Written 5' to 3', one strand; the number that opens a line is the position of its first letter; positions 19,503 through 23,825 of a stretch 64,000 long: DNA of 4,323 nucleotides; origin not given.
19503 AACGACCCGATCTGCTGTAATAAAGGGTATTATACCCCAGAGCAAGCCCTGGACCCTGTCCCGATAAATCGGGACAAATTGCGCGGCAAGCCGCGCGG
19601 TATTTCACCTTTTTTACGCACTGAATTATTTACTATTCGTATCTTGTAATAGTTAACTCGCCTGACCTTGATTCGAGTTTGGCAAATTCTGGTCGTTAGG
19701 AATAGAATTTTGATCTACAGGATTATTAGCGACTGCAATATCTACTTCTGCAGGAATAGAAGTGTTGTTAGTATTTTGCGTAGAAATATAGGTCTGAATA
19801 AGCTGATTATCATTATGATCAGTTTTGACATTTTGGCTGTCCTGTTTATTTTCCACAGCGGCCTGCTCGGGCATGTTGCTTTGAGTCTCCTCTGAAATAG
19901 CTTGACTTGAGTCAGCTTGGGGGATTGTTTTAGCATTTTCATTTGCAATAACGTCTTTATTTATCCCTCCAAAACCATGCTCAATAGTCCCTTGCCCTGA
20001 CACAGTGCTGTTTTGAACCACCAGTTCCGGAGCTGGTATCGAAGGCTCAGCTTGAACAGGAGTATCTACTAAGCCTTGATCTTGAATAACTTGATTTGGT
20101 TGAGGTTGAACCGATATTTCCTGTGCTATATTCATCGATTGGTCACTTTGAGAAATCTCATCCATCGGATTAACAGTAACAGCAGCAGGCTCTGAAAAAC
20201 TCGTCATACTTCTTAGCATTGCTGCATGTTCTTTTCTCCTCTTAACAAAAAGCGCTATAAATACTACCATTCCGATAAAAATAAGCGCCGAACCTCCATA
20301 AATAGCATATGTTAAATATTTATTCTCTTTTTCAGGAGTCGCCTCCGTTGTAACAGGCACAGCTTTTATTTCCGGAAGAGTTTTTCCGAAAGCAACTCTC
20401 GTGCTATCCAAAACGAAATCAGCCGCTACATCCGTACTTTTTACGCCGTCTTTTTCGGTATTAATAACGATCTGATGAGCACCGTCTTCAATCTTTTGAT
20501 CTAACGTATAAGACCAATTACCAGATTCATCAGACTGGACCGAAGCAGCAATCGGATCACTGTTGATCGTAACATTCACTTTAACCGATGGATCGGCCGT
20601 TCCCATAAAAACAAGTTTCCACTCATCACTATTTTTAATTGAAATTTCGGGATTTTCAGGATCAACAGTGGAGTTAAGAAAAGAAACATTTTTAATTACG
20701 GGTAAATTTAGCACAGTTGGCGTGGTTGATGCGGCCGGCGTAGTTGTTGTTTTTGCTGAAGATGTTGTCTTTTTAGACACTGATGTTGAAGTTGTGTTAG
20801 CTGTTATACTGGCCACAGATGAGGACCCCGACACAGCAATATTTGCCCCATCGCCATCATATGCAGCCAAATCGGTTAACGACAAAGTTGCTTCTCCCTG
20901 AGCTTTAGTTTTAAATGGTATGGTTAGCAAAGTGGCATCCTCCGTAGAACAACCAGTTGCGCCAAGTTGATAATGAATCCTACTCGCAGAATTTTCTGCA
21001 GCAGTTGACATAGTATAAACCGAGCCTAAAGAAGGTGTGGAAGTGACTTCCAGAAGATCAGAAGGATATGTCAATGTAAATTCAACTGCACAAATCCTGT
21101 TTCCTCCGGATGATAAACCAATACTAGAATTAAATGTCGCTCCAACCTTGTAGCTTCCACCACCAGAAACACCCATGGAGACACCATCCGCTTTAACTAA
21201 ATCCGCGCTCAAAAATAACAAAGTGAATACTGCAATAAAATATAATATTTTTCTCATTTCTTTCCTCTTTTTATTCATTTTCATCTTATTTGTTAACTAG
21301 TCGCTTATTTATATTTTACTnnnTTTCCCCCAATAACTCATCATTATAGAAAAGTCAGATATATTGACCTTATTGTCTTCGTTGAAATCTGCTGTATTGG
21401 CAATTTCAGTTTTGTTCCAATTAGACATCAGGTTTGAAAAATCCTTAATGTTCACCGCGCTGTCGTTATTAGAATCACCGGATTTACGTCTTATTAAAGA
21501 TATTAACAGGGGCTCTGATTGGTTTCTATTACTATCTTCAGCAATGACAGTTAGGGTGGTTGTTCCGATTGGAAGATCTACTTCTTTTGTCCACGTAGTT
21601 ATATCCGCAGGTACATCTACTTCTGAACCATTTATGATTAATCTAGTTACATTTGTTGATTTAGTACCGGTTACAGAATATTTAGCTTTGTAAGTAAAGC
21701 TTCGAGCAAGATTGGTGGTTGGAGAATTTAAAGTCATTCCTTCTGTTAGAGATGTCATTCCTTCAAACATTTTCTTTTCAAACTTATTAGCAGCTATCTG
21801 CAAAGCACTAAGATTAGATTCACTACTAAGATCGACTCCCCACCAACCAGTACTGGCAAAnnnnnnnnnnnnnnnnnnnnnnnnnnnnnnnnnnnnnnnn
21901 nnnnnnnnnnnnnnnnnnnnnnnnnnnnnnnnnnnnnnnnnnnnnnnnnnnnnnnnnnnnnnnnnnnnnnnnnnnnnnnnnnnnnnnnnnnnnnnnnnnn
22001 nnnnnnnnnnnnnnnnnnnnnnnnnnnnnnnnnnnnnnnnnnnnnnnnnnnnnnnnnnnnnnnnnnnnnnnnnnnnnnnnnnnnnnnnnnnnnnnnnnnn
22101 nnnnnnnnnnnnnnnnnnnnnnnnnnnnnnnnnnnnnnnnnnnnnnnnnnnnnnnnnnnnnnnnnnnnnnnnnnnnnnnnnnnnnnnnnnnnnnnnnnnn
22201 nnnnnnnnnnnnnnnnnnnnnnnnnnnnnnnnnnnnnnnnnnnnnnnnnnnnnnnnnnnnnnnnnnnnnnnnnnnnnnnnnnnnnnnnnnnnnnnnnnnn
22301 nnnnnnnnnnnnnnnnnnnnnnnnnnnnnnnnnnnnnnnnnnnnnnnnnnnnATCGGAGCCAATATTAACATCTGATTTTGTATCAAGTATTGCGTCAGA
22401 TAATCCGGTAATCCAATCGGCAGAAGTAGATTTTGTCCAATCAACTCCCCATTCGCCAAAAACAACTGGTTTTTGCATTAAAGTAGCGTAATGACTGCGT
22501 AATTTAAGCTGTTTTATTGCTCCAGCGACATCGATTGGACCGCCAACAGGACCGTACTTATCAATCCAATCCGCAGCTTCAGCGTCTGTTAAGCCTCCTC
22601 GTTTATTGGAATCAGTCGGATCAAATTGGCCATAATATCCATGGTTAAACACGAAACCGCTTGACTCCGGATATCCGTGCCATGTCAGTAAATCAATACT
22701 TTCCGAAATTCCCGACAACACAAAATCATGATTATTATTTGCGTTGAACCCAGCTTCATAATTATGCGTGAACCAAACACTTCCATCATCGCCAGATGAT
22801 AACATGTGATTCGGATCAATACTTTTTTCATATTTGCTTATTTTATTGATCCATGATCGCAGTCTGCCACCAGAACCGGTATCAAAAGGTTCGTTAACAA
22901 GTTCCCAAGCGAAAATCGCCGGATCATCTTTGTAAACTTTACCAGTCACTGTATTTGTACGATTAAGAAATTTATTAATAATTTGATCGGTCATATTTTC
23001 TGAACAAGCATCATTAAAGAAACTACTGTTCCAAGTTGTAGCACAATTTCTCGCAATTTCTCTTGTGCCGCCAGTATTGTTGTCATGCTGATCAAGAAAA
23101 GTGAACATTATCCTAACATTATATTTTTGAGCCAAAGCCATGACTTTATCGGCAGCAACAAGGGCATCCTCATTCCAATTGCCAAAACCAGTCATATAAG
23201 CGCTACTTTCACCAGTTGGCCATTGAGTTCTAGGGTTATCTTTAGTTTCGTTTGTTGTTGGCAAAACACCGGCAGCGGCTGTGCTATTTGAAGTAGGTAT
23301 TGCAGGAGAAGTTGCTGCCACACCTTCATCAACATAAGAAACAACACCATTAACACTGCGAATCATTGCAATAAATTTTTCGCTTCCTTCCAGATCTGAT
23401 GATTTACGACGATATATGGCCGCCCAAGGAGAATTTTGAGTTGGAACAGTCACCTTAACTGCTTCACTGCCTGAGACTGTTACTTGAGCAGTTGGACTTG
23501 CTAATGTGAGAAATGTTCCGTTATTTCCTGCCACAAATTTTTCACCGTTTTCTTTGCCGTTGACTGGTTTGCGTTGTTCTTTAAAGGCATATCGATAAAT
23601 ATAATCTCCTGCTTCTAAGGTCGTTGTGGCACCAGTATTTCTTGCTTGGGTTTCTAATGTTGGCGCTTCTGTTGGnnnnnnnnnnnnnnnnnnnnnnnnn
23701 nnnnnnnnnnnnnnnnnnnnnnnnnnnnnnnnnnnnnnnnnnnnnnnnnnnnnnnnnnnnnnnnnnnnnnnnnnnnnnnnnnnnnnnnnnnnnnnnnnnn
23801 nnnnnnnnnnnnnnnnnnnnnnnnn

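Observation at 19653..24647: Adjacent cohesin-domain anchor protein and dockerin-bearing GH5 hydrolase; a minimal cellulosome-like pair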

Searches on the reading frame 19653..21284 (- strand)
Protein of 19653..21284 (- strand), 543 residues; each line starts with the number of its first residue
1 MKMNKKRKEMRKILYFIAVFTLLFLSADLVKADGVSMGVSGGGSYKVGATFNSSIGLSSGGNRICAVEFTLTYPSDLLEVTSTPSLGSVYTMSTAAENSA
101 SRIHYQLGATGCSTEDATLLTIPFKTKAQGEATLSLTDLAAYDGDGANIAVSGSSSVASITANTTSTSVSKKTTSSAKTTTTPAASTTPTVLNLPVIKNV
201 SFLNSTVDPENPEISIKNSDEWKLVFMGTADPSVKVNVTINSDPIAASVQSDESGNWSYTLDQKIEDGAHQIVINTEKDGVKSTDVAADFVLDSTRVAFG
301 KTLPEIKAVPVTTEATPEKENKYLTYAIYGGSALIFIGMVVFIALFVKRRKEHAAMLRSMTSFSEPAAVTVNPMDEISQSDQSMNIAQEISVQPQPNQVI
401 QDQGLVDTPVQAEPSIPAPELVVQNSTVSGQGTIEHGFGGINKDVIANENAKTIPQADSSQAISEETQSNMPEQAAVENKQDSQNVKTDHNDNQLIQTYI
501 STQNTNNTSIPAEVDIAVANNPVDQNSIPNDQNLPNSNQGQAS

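Call 3: search_protein_families(library=pfam, proteins=[window:19653-21284:-], max_evalue=1)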
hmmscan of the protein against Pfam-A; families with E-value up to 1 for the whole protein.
window:19653-21284:- (543 aa): 3 families
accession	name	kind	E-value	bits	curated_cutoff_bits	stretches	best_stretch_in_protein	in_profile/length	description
PF19077.6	Big_13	-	4.8e-07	30.6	27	1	225-293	30-101/102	Bacterial Ig-like domain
PF17936.7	Big_6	-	0.0017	19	27.6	1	224-286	15-77/83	Bacterial Ig domain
PF21222.2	Lamp2_2nd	-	0.36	11.1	27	1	331-354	6-29/32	Lysosome-associated membrane glycoprotein 2, transmembrane segment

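Call 4: search_protein_families(library=ncbifam, proteins=[window:19653-21284:-], max_evalue=1)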
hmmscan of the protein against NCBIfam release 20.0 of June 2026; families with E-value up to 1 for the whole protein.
window:19653-21284:- (543 aa): 3 families
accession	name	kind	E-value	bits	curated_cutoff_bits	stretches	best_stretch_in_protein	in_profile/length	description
NF009611.0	PRK13108.1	equivalog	0.0032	16.5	636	1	332-519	261-445/476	prolipoprotein diacylglyceryl transferase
NF033486.1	harvest_ssl1498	equivalog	0.02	14.8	45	1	312-347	17-52/53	photosystem II assembly protein Psb34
NF058648.1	ECF_sub_HI1622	equivalog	0.14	12.1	100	1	233-304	41-101/180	NikL family nickel/cobalt ECF transporter subunit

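Call 6: search_solved_structures(query=window:19653-21284:-, max_evalue=10, show_alignments=3)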
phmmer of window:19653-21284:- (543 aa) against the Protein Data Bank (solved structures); distinct sequences matched with E-value up to 10: 1.
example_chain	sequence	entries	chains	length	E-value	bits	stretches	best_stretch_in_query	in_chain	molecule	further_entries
6e5d_A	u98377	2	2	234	2.9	9.9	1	149-243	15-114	Lipid binding protein LpqN | Probable conserved lipoprotein LpqN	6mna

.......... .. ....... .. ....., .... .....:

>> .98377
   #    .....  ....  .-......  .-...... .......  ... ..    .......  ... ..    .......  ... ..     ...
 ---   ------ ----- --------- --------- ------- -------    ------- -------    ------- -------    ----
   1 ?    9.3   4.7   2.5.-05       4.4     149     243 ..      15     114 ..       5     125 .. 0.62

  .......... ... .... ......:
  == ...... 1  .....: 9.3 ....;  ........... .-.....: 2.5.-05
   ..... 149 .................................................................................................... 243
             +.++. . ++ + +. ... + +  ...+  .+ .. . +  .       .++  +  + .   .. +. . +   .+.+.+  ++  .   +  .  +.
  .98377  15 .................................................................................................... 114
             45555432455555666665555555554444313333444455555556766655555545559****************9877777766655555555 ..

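Call 9: find_homologous_proteins(query=window:19653-21284:-, max_evalue=0.001)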
Query window:19653-21284:- (543 aa): 2 proteins with E <= 0.001 among 8000 candidates.
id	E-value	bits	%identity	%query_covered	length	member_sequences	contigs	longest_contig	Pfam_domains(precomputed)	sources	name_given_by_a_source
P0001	0.0e+0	1138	100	98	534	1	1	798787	PF19077.7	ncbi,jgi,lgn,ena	ncbi:MAG: Ig-like domain-containing protein [Patescibacteria group bacterium]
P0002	4.2e-204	697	65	98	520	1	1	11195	PF19077.7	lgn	-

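Call 17: find_encoding_contigs(protein=P0002, flank=10000, max_places=3)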
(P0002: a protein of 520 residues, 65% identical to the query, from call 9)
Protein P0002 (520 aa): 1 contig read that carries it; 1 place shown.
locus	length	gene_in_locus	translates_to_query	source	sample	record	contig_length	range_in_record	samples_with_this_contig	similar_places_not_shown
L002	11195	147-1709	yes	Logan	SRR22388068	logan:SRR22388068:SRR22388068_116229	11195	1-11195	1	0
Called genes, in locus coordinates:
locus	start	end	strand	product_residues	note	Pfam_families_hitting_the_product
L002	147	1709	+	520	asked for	PF19077:Big_13 (weak)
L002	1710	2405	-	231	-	PF01746:tRNA_m1G_MT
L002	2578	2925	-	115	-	PF13083:KH_KhpA-B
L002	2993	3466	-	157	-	PF00886:Ribosomal_S16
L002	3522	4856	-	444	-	PF01327:Pep_deformylase, PF00551:Formyl_trans_N, PF02911:Formyl_trans_C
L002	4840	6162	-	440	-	PF04321:RmlD_sub_bind, PF05368:NmrA (weak), PF01073:3Beta_HSD, PF01370:Epimerase, PF02719:Polysacc_synt_2, PF16363:GDP_Man_Dehyd, PF01370:Epimerase, PF16363:GDP_Man_Dehyd, +2 more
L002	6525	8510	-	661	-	PF17764:PriA_3primeBD, PF00270:DEAD, PF04851:ResIII, PF18319:Zn_ribbon_PriA (weak), PF00271:Helicase_C, PF18074:PriA_C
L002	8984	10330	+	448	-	PF00005:ABC_tran (faint), PF01926:MMR_HSR1, PF02421:FeoB_N, PF04548:AIG1 (weak), PF00009:GTP_EFTU (weak), PF00009:GTP_EFTU, PF01926:MMR_HSR1, PF02421:FeoB_N, +10 more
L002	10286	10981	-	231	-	PF10502:Peptidase_S26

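Call 64: list_cluster_members(proteins=[P0001, P0003])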
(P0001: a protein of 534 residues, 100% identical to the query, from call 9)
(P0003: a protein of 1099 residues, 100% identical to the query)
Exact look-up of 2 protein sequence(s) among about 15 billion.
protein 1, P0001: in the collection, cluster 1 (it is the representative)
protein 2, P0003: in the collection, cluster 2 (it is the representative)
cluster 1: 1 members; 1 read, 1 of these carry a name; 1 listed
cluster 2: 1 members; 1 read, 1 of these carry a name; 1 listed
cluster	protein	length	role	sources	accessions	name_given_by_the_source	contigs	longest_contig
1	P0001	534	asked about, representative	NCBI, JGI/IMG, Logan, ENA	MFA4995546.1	MAG: Ig-like domain-containing protein [Patescibacteria group bacterium]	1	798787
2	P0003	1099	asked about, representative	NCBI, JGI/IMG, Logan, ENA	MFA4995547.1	MAG: dockerin type I domain-containing protein [Patescibacteria group bacterium]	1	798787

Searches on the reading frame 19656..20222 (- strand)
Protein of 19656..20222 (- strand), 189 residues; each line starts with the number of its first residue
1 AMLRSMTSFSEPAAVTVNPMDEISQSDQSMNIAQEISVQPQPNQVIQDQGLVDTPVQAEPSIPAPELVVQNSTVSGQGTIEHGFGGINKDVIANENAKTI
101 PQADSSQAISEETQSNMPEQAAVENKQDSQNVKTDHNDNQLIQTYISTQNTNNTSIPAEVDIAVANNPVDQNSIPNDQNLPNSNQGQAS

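Call 49: search_protein_families(library=pfam, proteins=[window:19656-20222:-], max_evalue=0.1)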
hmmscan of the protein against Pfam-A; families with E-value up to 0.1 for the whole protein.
window:19656-20222:- (189 aa): 1 family
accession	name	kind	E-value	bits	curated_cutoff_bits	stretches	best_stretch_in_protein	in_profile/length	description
PF16197.11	KAsynt_C_assoc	-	0.069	14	33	0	82-150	32-101/111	Ketoacyl-synthetase C-terminal extension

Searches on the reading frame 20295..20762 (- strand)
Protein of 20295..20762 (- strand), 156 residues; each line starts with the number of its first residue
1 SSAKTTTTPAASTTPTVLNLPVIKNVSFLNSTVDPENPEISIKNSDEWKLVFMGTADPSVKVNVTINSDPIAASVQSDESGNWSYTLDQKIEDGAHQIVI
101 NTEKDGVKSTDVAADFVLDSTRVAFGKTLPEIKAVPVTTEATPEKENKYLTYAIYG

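Call 49: search_protein_families(library=pfam, proteins=[window:20295-20762:-], max_evalue=0.1)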
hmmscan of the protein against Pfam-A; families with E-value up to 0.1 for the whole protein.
window:20295-20762:- (156 aa): 2 families
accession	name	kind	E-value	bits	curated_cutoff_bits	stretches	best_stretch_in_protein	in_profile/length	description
PF19077.6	Big_13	-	3.4e-08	34.3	27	1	51-119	30-101/102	Bacterial Ig-like domain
PF17936.7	Big_6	-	0.0001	22.9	27.6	1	50-112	15-77/83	Bacterial Ig domain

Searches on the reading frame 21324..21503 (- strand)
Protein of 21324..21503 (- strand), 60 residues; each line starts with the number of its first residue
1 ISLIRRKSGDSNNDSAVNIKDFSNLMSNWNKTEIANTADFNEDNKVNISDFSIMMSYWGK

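Call 49: search_protein_families(library=pfam, proteins=[window:21324-21500:-], max_evalue=0.1)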
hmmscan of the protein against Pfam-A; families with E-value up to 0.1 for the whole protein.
window:21324-21500:- (59 aa): 5 families
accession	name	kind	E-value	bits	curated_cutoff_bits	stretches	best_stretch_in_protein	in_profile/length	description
PF00404.24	Dockerin_1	-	2.2e-07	31.4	22.9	1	8-56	2-55/57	Dockerin type I domain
PF00036.39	EF-hand_1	-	0.0017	18.2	25.4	0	33-54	5-26/29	EF hand domain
PF13499.12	EF-hand_7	-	0.0024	18.6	30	1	9-55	12-67/67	EF-hand domain pair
PF13405.12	EF-hand_6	-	0.018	15.2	25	0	35-58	7-30/30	EF-hand domain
PF13833.12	EF-hand_8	-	0.044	14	28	0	35-54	32-51/54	EF-hand domain pair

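Call 71: search_solved_structures(query=window:21324-21503:-, max_evalue=10, show_alignments=4)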
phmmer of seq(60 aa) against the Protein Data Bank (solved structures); distinct sequences matched with E-value up to 10: 19.
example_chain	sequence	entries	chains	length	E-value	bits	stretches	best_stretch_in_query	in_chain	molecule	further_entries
4fl4_A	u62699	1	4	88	0.0018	21.7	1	6-57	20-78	Glycoside hydrolase family 9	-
2y3n_B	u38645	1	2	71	0.0038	20.7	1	7-60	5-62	CELLULOSOMAL FAMILY-48 PROCESSIVE GLYCOSIDE HYDROLASE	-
2vn5_B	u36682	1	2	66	0.0061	20.1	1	9-57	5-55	ENDOGLUCANASE A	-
1daq_A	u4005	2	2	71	0.0083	19.6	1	8-57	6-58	ENDOGLUCANASE SS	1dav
2mte_A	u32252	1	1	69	0.0084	19.6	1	8-57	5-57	Cellulose 1,4-beta-cellobiosidase (reducing end) CelS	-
5nrk_B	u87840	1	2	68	0.011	19.3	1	7-57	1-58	DocCel5: Type I dockerin repeat domain from A. cellulolyticus family 5 endoglucanase WP_01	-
3ul4_B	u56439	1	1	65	0.011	19.3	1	8-57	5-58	Cellulosome enzyme, dockerin type I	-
5nrm_B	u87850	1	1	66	0.011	19.3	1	8-57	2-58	DocCel5: Type I dockerin repeat domain from A. cellulolyticus family 5 endoglucanase WP_01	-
2vn6_B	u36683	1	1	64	0.011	19.3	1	9-57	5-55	ENDOGLUCANASE A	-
7wbo_A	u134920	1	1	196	0.014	18.9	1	8-52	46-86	Sarcoplasmic calcium-binding protein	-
1clc_A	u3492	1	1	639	0.017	18.7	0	26-57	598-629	ENDOGLUCANASE CELD; EC: 3.2.1.4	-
4cj0_A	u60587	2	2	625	0.018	18.6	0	26-57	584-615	ENDOGLUCANASE D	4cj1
8w20_C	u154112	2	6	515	0.19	15.4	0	27-48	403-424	Secreted esterase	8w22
4dh2_B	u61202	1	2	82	0.21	15.3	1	29-57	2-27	Dockerin type 1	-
2sas_A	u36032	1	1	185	0.95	13.2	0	10-38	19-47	SARCOPLASMIC CALCIUM-BINDING PROTEIN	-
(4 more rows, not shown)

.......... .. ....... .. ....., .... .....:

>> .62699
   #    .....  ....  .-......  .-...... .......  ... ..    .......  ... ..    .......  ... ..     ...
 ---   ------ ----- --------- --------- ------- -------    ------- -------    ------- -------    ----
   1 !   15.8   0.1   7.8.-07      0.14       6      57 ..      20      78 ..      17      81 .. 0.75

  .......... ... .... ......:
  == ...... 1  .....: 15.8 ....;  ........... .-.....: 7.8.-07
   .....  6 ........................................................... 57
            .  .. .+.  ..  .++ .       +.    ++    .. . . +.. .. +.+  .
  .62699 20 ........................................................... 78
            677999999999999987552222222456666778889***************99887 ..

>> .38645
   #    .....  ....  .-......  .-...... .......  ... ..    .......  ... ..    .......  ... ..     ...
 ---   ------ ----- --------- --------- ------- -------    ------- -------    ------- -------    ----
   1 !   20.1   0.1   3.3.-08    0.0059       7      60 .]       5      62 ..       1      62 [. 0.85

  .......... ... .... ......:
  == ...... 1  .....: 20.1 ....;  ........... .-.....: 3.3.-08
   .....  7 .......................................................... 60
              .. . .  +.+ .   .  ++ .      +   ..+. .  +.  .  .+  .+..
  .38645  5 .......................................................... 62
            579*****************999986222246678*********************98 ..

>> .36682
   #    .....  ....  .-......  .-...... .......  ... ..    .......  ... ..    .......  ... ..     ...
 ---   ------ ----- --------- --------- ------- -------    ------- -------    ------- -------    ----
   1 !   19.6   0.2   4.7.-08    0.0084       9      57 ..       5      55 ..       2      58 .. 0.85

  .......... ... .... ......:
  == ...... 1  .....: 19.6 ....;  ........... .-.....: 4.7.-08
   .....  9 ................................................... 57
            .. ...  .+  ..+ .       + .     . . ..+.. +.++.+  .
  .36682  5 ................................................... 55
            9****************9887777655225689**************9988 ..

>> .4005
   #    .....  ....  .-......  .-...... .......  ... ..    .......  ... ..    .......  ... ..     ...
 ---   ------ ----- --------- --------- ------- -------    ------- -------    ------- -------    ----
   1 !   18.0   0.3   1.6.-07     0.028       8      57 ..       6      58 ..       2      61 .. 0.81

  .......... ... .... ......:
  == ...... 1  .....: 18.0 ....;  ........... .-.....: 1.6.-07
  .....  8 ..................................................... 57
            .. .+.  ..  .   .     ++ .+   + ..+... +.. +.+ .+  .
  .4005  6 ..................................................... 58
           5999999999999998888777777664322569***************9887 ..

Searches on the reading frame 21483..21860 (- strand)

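Call 49: search_protein_families(library=pfam, proteins=[window:21483-21860:-], max_evalue=0.1)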
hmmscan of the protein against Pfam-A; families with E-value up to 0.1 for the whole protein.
window:21483-21860:- (126 aa): 1 family
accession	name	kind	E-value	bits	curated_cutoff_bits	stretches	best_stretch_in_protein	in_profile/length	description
PF09136.16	Glucodextran_B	-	0.00023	21.5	27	1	54-115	12-73/83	Glucodextranase, domain B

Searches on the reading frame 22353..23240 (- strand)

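Call 49: search_protein_families(library=pfam, proteins=[window:22353-23240:-], max_evalue=0.1)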
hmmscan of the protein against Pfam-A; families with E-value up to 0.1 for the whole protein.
window:22353-23240:- (296 aa): 1 family
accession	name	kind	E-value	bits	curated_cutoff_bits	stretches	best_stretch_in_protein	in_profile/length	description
PF11429.13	Colicin_D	-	0.047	14.5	25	0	81-113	23-55/84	Colicin D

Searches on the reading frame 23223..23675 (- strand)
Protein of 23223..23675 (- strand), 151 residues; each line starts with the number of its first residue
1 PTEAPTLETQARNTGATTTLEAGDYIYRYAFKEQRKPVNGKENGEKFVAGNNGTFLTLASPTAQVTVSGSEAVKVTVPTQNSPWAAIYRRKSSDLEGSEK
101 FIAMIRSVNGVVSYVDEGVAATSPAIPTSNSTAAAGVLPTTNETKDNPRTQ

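Call 49: search_protein_families(library=pfam, proteins=[window:23223-23675:-], max_evalue=0.1)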
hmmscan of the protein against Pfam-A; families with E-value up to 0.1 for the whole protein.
window:23223-23675:- (151 aa): 1 family
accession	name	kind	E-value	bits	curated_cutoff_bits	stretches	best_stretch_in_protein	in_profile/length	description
PF09436.16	DUF2016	-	0.073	13.3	24.3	0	41-78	26-63/74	Domain of unknown function (DUF2016)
